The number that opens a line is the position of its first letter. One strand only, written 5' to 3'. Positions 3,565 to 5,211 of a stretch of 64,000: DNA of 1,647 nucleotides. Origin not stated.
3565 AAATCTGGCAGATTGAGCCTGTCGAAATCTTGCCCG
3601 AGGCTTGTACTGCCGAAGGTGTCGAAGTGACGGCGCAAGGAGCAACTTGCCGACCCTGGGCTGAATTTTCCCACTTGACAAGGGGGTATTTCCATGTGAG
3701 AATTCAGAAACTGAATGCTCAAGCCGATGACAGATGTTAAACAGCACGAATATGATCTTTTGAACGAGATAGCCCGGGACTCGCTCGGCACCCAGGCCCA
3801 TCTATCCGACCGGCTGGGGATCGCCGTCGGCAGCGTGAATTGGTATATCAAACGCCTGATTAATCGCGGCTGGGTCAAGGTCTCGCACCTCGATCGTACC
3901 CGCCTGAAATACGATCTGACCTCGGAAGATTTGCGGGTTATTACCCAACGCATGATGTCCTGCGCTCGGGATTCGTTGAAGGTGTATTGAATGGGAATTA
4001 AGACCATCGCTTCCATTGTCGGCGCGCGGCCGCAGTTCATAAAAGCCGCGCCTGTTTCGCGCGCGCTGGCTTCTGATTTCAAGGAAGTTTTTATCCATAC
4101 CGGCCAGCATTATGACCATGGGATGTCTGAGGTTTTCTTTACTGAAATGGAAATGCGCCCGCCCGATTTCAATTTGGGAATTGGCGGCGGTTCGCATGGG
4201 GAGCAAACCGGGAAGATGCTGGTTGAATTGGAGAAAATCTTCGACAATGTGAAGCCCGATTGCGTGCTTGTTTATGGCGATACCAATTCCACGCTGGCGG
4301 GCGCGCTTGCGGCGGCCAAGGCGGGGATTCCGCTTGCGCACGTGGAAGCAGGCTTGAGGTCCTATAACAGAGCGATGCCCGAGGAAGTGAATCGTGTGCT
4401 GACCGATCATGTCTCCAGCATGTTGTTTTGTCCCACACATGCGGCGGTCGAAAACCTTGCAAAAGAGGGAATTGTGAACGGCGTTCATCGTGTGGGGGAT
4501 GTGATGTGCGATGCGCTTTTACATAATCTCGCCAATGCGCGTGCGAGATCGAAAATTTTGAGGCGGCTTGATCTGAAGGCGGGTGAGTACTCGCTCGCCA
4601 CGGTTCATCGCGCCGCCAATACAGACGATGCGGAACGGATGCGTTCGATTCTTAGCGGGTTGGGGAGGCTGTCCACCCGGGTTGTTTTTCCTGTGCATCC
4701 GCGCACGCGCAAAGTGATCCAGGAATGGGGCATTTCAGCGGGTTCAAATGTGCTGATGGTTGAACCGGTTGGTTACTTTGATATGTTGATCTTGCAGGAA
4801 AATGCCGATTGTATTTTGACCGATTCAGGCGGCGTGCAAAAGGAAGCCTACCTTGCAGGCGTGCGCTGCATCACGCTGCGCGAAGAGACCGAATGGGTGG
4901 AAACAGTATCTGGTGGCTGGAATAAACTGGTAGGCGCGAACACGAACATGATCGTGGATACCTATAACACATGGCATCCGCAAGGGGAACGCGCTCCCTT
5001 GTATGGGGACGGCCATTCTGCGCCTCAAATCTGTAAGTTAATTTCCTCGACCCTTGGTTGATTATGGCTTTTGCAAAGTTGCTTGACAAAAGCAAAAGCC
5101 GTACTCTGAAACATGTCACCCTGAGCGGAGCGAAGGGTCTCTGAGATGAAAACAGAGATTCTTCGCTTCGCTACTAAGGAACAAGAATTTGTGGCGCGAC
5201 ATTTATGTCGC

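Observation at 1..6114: Iterated regulator-headed units at the 5' edge of the glycan locus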

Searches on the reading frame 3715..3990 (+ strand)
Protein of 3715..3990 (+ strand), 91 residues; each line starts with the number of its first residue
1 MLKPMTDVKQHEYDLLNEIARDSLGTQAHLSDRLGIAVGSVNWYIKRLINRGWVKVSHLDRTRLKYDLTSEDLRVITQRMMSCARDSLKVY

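Call 4: search_protein_families(library=pfam, proteins=[window:3715-3990:+], max_evalue=0.01)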
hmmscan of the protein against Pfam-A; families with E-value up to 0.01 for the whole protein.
window:3715-3990:+ (91 aa): 2 families
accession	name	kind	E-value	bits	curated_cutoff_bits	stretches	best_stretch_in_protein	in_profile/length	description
PF13412.12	HTH_24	-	3.9e-10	39.6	21.9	1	12-55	5-48/48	Winged helix-turn-helix DNA-binding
PF12802.13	MarR_2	-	5.5e-06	26.9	27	1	7-56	2-52/61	MarR family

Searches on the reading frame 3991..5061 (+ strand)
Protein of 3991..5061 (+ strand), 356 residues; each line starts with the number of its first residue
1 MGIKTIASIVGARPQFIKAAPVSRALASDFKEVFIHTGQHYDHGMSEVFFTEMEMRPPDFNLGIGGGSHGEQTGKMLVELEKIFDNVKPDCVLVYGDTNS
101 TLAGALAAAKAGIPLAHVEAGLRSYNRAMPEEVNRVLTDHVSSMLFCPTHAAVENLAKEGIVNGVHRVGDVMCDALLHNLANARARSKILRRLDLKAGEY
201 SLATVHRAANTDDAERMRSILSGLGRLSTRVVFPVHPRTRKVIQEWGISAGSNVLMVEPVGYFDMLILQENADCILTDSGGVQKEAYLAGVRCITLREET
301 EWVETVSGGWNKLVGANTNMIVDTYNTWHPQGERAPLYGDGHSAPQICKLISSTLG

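Call 20: find_encoding_contigs(protein=window:3991-5061:+, flank=10000, max_places=4)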
Protein window:3991-5061:+ (356 aa): 1 contig read that carries it; 1 place shown.
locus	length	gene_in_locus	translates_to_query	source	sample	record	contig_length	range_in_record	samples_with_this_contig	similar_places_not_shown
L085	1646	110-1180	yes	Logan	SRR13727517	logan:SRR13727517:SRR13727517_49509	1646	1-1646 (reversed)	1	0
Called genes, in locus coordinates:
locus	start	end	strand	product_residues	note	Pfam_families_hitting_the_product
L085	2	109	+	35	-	?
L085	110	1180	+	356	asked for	PF02350:Epimerase_2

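Call 41: search_protein_families(library=ncbifam, proteins=[window:3991-5061:+], max_evalue=0.00001)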
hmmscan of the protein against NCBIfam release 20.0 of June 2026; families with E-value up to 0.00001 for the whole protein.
window:3991-5061:+ (356 aa): 2 families
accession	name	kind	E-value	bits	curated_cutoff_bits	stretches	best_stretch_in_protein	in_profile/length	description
TIGR00236.1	wecB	equivalog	3.3e-92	309.4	210.15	1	6-350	3-361/366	non-hydrolyzing UDP-N-acetylglucosamine 2-epimerase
TIGR03568.1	NeuC_NnaA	equivalog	3.5e-15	55.7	235.9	1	69-234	74-239/365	UDP-N-acetylglucosamine 2-epimerase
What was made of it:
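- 3991..5061 (+): wecB-type UDP-GlcNAc 2-epimerase. call 41
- Checked: Unit 3's stop abuts the ATG of a wecB equivalog (3991-5061; call 41).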
